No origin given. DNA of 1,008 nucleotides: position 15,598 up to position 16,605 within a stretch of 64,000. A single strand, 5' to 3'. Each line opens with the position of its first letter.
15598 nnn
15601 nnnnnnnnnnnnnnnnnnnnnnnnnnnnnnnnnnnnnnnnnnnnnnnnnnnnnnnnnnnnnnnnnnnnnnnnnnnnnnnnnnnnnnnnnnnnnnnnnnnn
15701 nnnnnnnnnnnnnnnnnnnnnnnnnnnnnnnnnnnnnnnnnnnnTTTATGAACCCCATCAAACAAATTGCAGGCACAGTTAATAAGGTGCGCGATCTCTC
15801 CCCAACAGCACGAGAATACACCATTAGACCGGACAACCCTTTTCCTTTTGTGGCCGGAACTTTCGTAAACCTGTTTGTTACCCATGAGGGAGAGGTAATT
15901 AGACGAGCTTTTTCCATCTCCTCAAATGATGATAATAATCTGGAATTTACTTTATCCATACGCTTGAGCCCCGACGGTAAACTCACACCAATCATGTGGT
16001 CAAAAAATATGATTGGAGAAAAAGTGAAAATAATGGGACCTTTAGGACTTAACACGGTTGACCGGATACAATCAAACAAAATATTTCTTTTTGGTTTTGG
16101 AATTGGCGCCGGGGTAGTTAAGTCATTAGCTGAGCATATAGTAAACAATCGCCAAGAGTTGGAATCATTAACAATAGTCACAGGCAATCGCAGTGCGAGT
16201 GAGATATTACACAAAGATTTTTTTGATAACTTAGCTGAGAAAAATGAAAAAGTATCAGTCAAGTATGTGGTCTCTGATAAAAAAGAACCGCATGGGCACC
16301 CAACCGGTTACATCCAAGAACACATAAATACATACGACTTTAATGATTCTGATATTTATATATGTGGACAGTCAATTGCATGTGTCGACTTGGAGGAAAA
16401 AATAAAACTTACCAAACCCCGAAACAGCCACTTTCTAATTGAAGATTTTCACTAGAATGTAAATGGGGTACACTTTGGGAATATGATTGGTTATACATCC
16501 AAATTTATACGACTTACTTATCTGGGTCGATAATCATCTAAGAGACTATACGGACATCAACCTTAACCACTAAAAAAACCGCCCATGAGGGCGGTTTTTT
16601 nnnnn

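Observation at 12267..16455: Redox and flavinylation gene cluster: rubredoxin, HK/RR, ApbE, MsrQ-like ferric-reductase TM protein, FNR-like reductase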

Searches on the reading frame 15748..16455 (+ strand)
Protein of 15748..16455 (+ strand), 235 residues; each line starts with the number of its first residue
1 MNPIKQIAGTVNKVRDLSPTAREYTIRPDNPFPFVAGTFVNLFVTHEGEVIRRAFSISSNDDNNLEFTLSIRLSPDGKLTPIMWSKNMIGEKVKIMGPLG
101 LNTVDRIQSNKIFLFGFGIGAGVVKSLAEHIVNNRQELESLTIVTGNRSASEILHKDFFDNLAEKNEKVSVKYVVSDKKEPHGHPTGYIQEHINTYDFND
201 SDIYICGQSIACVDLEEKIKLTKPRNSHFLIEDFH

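Call 3: search_protein_families(library=pfam, proteins=[window:15748-16455:+], max_evalue=0.01)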
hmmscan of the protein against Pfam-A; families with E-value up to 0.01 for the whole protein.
window:15748-16455:+ (235 aa): 2 families
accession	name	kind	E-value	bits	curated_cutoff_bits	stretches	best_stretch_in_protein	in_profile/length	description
PF00175.26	NAD_binding_1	-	6e-10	40.2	22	1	118-208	5-100/109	Oxidoreductase NAD-binding domain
PF00970.30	FAD_binding_6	-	1e-09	39.1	21.1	1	10-100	3-95/99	Oxidoreductase FAD-binding domain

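Call 4: search_protein_families(library=ncbifam, proteins=[window:15748-16455:+], max_evalue=0.01)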
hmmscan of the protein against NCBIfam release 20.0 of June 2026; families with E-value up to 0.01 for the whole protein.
window:15748-16455:+ (235 aa): 21 families
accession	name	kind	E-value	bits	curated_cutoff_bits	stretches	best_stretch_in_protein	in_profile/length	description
NF040810.1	BenC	equivalog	8.6e-22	77.7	430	1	5-234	103-330/333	benzoate 1,2-dioxygenase electron transfer component BenC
NF005963.0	PRK08051.1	equivalog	5.8e-17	61.8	230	1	5-208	2-203/233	NAD(P)H-flavin reductase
NF045803.1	MethMoxFADbindMmoC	equivalog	1.2e-16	60.4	500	1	29-214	135-319/343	aromatic/alkene monooxygenase hydroxylase FAD-binding subunit MmoC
NF008822.0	PRK11872.1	equivalog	2.7e-16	59.5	402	1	6-209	106-310/341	anthranilate 1,2-dioxygenase electron transfer component AntC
NF058606.1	GlBtMonoRdsGbcB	equivalog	5.1e-14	51.9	500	1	24-209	31-222/362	glycine betaine monooxygenase reductase subunit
TIGR02911.1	sulfite_red_B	equivalog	6.6e-13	48.4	288.6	1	20-208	17-198/261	anaerobic sulfite reductase subunit AsrB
NF052252.1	flav_redu_LuxG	exception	2e-11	43.5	340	1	8-210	2-204/232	flavin mononucleotide reductase LuxG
NF000797.0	PRK00054.1-2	equivalog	3.8e-11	42.8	270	1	15-209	23-204/267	dihydroorotate dehydrogenase electron transfer subunit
NF006220.0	PRK08345.1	subfamily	4.5e-11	42.5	395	1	11-184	15-191/294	cytochrome-c3 hydrogenase subunit gamma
NF008178.0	PRK10926.1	equivalog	3e-10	39.8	390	1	7-196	5-192/248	ferredoxin--NADP(+) reductase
NF007964.0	PRK10684.1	equivalog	3.2e-10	39.5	383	1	28-234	31-237/333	NADH oxidoreductase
NF009805.0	PRK13289.1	equivalog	4.1e-10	39.1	432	1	33-211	184-369/399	NO-inducible flavohemoprotein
NF000796.0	PRK00054.1-1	equivalog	9.1e-10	38.2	224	1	9-212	6-182/254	dihydroorotate dehydrogenase electron transfer subunit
TIGR02160.1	PA_CoA_Oxy5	hypoth_equivalog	2.3e-09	36.6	420.8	1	30-179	29-179/352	1,2-phenylacetyl-CoA epoxidase subunit PaaE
NF000799.0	PRK00054.1-4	equivalog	2.8e-09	36.5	314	1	36-217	35-204/258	dihydroorotate dehydrogenase electron transfer subunit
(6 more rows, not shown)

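Call 43: search_solved_structures(query=window:15748-16455:+, max_evalue=0.001, show_alignments=1)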
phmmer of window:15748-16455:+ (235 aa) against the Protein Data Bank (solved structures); distinct sequences matched with E-value up to 0.001: 35.
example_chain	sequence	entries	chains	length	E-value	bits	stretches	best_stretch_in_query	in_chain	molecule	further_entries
1krh_A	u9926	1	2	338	2.4e-10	43.5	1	4-209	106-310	Benzoate 1,2-Dioxygenase Reductase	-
5ogx_A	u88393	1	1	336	2.8e-09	40.1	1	2-190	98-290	Cytochrome P450 reductase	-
1fdr_A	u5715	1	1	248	3.2e-09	39.9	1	7-196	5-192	FLAVODOXIN REDUCTASE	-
5ksw_B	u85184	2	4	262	3.5e-09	39.8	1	35-209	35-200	Dihydroorotate dehydrogenase B (NAD(+)), electron transfer subunit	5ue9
3fpk_A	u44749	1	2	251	8.8e-09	38.4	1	7-228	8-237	Ferredoxin-NADP reductase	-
1ep3_B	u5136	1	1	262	1.2e-08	38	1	36-209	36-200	DIHYDROOROTATE DEHYDROGENASE B (PYRK SUBUNIT)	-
1ep1_B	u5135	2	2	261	1.2e-08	38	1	36-209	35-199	DIHYDROOROTATE DEHYDROGENASE B (PYRK SUBUNIT)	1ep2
4wqm_A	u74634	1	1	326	1.5e-07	34.4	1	4-209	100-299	Toluene-4-monooxygenase electron transfer component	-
1tvc_A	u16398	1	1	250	7.5e-07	32.1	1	33-208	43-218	METHANE MONOOXYGENASE COMPONENT C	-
6o0a_A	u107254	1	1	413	1.6e-06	31.1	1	33-208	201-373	Flavohemoglobin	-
2eix_A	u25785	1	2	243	2.3e-06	30.5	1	28-198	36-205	NADH-cytochrome b5 reductase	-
6rr3_A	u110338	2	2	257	2.7e-06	30.3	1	11-167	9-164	Ferredoxin-NADP reductase | Ferredoxin--NADP reductase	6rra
9gxb_A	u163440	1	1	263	2.8e-06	30.2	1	11-167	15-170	ferredoxin--NADP(+) reductase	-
9gxc_A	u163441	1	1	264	2.8e-06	30.2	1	11-167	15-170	ferredoxin--NADP(+) reductase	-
8dos_A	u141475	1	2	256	3.1e-06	30.1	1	8-228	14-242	Flavodoxin/ferredoxin--NADP reductase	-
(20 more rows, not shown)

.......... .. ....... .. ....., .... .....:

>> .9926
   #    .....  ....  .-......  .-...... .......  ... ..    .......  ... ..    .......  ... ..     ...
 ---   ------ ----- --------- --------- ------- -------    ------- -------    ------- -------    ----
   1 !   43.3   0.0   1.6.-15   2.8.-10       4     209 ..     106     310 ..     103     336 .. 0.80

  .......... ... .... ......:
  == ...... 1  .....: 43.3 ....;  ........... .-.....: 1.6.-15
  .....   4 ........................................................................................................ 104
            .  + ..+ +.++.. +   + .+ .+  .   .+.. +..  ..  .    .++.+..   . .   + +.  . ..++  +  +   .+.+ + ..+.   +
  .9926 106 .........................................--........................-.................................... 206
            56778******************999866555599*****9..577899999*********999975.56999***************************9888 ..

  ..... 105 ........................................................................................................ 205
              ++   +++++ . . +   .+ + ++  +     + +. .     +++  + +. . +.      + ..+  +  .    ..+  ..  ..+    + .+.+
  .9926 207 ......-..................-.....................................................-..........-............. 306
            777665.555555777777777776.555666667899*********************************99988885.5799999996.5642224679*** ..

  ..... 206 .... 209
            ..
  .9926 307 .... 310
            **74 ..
